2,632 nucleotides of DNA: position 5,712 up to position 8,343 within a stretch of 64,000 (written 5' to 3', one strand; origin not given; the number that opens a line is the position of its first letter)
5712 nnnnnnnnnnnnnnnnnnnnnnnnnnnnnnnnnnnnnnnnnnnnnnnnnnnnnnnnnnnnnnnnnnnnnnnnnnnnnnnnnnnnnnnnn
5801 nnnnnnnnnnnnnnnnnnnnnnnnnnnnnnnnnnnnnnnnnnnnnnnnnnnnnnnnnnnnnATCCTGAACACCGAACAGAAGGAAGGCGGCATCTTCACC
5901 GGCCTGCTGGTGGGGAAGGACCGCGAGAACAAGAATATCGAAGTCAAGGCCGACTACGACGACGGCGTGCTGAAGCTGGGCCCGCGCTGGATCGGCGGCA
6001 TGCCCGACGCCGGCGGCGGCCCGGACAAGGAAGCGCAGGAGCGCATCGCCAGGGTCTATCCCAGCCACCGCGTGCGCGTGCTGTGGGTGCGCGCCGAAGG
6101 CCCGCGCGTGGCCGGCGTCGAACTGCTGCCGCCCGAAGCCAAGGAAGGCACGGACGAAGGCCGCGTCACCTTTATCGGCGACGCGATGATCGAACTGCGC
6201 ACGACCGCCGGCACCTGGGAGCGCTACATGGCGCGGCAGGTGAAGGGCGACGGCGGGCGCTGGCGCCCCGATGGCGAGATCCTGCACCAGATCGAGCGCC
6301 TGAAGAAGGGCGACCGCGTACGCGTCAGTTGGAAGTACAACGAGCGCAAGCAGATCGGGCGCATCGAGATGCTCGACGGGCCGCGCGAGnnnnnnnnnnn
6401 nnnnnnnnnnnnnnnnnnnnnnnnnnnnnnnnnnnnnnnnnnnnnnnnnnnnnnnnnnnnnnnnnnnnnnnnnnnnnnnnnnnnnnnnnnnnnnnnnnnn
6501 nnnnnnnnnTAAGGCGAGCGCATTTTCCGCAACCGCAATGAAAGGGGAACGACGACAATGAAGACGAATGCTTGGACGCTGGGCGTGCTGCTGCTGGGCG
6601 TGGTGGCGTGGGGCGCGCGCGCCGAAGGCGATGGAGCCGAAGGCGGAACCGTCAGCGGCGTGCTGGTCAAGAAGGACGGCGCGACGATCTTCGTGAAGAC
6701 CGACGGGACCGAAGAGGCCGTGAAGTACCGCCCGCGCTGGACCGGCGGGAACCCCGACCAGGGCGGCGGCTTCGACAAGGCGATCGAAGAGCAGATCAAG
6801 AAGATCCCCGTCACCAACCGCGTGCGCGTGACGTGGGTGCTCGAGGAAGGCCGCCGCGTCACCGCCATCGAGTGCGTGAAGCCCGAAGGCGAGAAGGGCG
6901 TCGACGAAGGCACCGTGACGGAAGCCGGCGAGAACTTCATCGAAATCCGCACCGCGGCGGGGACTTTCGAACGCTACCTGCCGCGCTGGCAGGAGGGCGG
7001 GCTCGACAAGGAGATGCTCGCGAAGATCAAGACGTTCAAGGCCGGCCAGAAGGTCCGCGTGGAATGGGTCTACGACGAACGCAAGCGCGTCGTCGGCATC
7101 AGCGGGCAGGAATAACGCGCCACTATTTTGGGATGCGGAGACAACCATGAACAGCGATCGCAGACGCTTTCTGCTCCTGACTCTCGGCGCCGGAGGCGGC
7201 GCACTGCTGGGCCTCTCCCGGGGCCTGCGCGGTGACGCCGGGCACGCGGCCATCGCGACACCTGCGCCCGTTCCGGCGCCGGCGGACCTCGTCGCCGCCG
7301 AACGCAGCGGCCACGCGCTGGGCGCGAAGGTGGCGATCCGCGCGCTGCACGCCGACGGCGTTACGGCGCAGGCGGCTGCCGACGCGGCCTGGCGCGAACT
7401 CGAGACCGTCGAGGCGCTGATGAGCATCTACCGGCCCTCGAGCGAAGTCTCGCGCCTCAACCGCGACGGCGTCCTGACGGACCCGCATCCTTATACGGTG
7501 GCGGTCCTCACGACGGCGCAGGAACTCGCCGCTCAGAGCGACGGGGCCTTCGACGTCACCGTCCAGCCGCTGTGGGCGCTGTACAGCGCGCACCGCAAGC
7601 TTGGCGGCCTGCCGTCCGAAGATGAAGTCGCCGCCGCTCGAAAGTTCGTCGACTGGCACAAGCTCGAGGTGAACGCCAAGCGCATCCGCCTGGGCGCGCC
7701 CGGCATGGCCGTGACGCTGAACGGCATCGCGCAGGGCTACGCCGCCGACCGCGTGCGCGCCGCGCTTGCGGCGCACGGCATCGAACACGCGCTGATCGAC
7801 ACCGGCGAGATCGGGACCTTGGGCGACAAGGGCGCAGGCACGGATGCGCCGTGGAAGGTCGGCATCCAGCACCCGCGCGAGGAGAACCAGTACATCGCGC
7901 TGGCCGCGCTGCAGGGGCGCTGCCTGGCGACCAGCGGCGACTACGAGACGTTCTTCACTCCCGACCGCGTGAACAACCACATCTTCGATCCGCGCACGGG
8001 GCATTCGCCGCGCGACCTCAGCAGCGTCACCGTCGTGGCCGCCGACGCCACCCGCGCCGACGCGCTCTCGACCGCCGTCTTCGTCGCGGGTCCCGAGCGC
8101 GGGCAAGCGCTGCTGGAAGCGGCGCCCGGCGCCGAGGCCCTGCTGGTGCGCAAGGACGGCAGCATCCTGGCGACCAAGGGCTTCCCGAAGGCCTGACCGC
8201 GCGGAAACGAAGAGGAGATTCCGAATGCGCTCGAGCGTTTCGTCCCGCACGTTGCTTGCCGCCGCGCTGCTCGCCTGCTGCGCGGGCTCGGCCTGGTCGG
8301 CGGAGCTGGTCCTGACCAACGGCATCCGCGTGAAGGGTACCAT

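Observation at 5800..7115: Undescribed ~65-aa tandem repeat (PRW-x-GG ... RVRV-x-W) shared by the anti-sigma periplasmic domain and the adjacent secreted protein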

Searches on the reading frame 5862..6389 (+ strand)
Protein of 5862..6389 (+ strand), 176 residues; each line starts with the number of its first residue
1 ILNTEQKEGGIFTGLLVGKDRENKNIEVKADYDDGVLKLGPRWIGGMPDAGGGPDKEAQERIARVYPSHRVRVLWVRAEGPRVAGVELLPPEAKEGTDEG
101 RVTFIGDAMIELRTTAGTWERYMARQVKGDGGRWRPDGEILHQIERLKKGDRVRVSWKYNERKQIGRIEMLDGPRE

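Call 9: find_homologous_proteins(query=window:5862-6389:+, max_evalue=0.001)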
Query window:5862-6389:+ (176 aa): 8 proteins with E <= 0.001 among 87 candidates.
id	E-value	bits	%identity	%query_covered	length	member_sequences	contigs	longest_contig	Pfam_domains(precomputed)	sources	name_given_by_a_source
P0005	2.3e-62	228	99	60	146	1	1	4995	-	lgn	-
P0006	2.1e-25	108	40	90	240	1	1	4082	-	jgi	jgi:hypothetical protein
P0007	5.2e-22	97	42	82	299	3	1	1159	-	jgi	-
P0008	4.3e-17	81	38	91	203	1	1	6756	-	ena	-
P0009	2.4e-9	55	44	47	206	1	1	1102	-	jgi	jgi:hypothetical protein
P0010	6.2e-9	54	43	47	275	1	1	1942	-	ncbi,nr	ncbi:MAG: hypothetical protein N3A66_06510, partial [Planctomycetota bacterium]|nr:hypothetical prot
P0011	1.0e-8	53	44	48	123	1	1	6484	-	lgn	-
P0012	8.3e-8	50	39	47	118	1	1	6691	-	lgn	-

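Call 20: find_encoding_contigs(protein=P0008, flank=8000, max_places=2)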
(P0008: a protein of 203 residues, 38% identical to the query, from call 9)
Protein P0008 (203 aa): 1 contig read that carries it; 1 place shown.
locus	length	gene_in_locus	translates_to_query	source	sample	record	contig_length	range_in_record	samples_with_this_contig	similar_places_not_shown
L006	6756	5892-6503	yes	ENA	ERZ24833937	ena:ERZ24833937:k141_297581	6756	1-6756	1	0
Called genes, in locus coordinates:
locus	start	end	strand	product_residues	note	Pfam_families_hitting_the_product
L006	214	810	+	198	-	PF00239:Resolvase, PF02796:HTH_7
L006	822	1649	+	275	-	PF03976:PPK2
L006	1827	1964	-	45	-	-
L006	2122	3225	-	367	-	-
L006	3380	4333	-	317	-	PF01073:3Beta_HSD, PF01370:Epimerase, PF02719:Polysacc_synt_2, PF04321:RmlD_sub_bind, PF05368:NmrA (weak), PF13460:NAD_binding_10, PF16363:GDP_Man_Dehyd, PF07993:NAD_binding_4 (weak)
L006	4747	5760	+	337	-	PF01073:3Beta_HSD (weak), PF01370:Epimerase, PF02719:Polysacc_synt_2, PF04321:RmlD_sub_bind, PF05368:NmrA (faint), PF07993:NAD_binding_4 (faint), PF13460:NAD_binding_10 (weak), PF16363:GDP_Man_Dehyd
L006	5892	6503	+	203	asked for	-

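Call 21: find_encoding_contigs(protein=P0006, flank=8000, max_places=2)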
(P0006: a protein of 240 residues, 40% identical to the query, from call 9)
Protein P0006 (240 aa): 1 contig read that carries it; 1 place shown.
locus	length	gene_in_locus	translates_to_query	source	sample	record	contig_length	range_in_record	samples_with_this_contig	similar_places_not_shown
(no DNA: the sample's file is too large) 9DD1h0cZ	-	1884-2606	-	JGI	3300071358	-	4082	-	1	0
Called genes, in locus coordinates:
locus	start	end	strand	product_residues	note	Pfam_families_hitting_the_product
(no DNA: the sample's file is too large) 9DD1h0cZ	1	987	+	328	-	?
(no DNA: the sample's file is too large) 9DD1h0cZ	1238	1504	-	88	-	PF07589:PEP_exosort_dom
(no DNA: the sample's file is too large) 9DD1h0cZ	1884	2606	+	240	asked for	-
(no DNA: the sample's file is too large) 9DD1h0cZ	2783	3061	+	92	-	-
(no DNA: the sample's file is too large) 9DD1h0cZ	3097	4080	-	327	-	?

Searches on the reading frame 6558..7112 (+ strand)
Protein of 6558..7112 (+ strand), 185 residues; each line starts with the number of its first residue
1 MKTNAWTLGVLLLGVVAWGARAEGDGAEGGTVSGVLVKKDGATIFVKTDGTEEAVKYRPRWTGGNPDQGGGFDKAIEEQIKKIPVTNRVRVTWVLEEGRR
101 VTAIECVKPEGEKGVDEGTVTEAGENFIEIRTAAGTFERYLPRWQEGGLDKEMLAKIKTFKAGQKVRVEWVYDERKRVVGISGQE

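Call 4: search_protein_families(library=pfam, proteins=[window:6558-7112:+], max_evalue=0.1)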
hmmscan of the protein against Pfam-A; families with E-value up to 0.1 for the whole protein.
window:6558-7112:+ (185 aa): 0 families

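Call 6: search_protein_families(library=ncbifam, proteins=[window:6558-7112:+], max_evalue=0.1)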
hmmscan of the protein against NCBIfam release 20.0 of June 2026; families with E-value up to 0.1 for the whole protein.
window:6558-7112:+ (185 aa): 0 families

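Call 7: find_homologous_proteins(query=window:6558-7112:+, max_evalue=0.001)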
Query window:6558-7112:+ (185 aa): 4 proteins with E <= 0.001 among 233 candidates.
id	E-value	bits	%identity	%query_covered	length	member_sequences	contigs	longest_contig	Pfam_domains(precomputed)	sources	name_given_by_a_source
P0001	7.1e-102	357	91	91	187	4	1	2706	-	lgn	-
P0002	3.4e-100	352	89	100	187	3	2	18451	-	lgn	-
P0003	6.3e-97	341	83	100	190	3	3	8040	-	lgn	-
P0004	1.5e-96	340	84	100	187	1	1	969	-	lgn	-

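Call 8: search_solved_structures(query=window:6558-7112:+, max_evalue=10)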
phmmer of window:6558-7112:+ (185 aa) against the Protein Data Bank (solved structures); distinct sequences matched with E-value up to 10: 5.
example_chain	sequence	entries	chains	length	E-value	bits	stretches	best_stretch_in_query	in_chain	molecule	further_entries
6een_D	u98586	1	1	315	0.019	18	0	74-146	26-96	Designer Pentatricopeptide Protein dPPR10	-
6een_B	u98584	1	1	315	0.13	15.3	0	75-146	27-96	Designer Pentatricopeptide Protein dPPR10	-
6een_C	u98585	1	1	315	0.32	14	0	75-146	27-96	Designer Pentatricopeptide Protein dPPR10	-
5i9g_C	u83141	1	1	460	9.1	9.3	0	72-141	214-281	pentatricopeptide repeat protein dPPR-U8C2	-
5i9d_A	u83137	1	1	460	9.5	9.2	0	72-143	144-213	pentatricopeptide repeat protein dPPR-U8A2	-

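Call 10: find_encoding_contigs(protein=P0002, flank=10000, max_places=4)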
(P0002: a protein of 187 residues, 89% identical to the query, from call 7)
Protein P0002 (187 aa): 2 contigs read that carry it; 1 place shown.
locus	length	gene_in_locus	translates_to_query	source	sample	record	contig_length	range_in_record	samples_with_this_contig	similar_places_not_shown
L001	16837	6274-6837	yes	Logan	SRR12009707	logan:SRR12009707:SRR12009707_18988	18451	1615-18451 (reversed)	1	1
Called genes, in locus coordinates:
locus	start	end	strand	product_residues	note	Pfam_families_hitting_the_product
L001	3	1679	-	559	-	?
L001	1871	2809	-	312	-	PF00440:TetR_N, PF17932:TetR_C_24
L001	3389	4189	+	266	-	PF05721:PhyH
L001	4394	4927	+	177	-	PF04542:Sigma70_r2, PF08281:Sigma70_r4_2 (weak)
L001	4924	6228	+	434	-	PF04773:FecR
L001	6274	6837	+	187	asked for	-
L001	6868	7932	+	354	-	PF02424:ApbE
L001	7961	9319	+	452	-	PF13424:TPR_12 (faint), PF13176:TPR_7 (faint), PF00515:TPR_1 (faint), PF07719:TPR_2 (faint), PF04205:FMN_bind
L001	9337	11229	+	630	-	PF12801:Fer4_5 (weak), PF25160:LdpA_Fe-S-bd (faint), PF12801:Fer4_5, PF13237:Fer4_10 (faint), PF00037:Fer4 (weak), PF14697:Fer4_21 (weak), PF12838:Fer4_7 (weak), PF13187:Fer4_9 (weak), +3 more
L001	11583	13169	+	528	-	PF00132:Hexapep, PF00218:IGPS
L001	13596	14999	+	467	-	-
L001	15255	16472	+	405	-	PF08495:FIST, PF10442:FIST_C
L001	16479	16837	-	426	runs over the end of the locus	-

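Call 36: predict_structure(alignment_id=A4)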
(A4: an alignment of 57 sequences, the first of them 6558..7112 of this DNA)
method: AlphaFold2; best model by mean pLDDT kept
length: 185 residues; sequences in the alignment: 57
mean_pLDDT: 85.6   pTM: 0.55
mean pLDDT of the five models: 85.6, 85.3, 84.8, 84.1, 82.9
residues with pLDDT >= 90: 121; 70-90: 35; 50-70: 6; < 50: 23
segments of 3 or more residues with pLDDT < 50: 1-3, 5-9, 11-25
pLDDT, mean of each block of 10 residues (from residue 1): 45 44 63 95 94 95 90 95 90 95 84 93 96 94 88 96 97 87 89
secondary structure, 60 per line:
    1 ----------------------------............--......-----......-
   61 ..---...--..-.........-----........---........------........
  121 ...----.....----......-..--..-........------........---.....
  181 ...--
elements in order: E29-40 E43-48 E54-59 H74-82 E88-95 E99-106 E113-123 E128-132 E137-142 H151-158 E165-172 E176-183

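Call 75: fold_search(model_id=the predicted structure, library=pdb)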
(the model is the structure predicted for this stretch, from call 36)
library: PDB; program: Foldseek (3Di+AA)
matches with E <= 10: 1178; with E <= 0.001: 5
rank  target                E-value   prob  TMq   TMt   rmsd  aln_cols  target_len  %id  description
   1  7a05_MODEL_1_A        7.0e-04  0.99  0.23  0.24  13.6       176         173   16  NMR structure of D3-D4 domains of Vibrio vulnificus ribosomal protein S1 (released 2021-06-23)
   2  6y6m_MODEL_1_A        7.8e-04  1.00  0.27  0.30  13.2       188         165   13  solution structure of cold-shock domain 1 and 2 of drosophila Upstream of N-Ras (Unr) (released 2020-07-29)
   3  3u58_A                7.8e-04  0.99  0.27  0.24  13.4       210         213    8  Crystal Structure of the Tetrahymena telomerase processivity factor Teb1 AB (released 2011-12-28)
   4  9gut_B                8.2e-04  0.99  0.24  0.11  13.5       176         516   16  30S mRNA delivery complex (bS1 resolved) (released 2024-11-20)
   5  7ljf_C                9.1e-04  1.00  0.30  0.17   7.8       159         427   13  Cryo-EM structure of the Mpa hexamer in the presence of ATP and the Pup-FabD substrate (released 2021-05-05)
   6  9a6x_B                1.1e-03  1.00  0.30  0.30   9.4       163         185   10  Integrative model of PTAS-EFP by crosslinking MS and deep learning (released 2024-09-18)
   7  3u58_B                1.1e-03  0.99  0.26  0.24  13.2       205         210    7  Crystal Structure of the Tetrahymena telomerase processivity factor Teb1 AB (released 2011-12-28)
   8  4l5t_C                1.1e-03  1.00  0.29  0.29  14.3       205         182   15  Crystal structure of the tetrameric p202 HIN2 (released 2013-07-31)
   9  2ix1_A                1.3e-03  1.00  0.30  0.12   8.1       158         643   13  RNase II D209N mutant (released 2006-10-05)
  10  3fp9_E                1.3e-03  1.00  0.32  0.41   7.1       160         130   14  Crystal structure of Intern Domain of proteasome-associated ATPase, Mycobacterium tuberculosis (released 2009-10-27)
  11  4l5t_A                1.4e-03  0.99  0.27  0.27  14.2       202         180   16  Crystal structure of the tetrameric p202 HIN2 (released 2013-07-31)
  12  5kwa_A                1.7e-03  1.00  0.32  0.17   7.1       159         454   14  complete structure of the Mycobacterium tuberculosis proteasomal ATPase Mpa (released 2017-06-07)
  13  7px9_D                1.8e-03  1.00  0.32  0.17   7.4       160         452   12  Substrate-engaged mycobacterial Proteasome-associated ATPase - focused 3D refinement (state A) (released 2022-01-19)
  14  7zhh_A                1.8e-03  0.98  0.25  0.22  10.7       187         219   11  Complex structure of drosophila Unr CSD789 and a poly(A) RNA sequence (released 2022-12-07)
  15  7px9_C                2.0e-03  1.00  0.32  0.16   7.0       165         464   14  Substrate-engaged mycobacterial Proteasome-associated ATPase - focused 3D refinement (state A) (released 2022-01-19)
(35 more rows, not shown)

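Call 80: list_cluster_members(proteins=[window:6558-7112:+, window:5130-6509:+, window:9625-11514:+])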
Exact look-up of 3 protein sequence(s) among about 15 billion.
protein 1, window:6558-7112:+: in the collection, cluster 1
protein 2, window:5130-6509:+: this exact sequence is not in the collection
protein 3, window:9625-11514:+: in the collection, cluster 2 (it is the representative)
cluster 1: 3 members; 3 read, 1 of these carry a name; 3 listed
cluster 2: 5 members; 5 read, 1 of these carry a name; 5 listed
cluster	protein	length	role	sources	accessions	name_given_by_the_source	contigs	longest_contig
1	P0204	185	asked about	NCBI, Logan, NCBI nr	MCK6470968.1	MAG: hypothetical protein L6R28_04405 [Planctomycetes bacterium] | hypothetical protein [Planctomycetota bacterium]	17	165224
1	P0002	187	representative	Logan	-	-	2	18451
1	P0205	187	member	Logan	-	-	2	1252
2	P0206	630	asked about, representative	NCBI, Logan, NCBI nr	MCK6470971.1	MAG: 4Fe-4S dicluster domain-containing protein [Planctomycetes bacterium] | 4Fe-4S dicluster domain-containing protein [Planctomycetota bacterium]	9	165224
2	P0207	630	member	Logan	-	-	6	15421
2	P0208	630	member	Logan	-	-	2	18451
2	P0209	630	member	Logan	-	-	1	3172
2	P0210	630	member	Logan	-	-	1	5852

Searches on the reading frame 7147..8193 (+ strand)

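Call 4: search_protein_families(library=pfam, proteins=[window:7147-8193:+], max_evalue=0.1)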
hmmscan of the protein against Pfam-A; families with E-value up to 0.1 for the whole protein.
window:7147-8193:+ (349 aa): 1 family
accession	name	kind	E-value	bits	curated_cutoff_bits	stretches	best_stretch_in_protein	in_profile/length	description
PF02424.20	ApbE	-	5.7e-76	256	25.6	1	60-332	3-265/266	ApbE family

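Call 6: search_protein_families(library=ncbifam, proteins=[window:7147-8193:+], max_evalue=0.1)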
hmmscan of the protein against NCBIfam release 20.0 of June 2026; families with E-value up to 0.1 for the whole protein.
window:7147-8193:+ (349 aa): 1 family
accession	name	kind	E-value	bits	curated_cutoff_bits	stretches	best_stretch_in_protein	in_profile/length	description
NF007774.0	PRK10461.1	equivalog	3.3e-34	118.3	498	1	54-337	38-331/351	FAD:protein FMN transferase ApbE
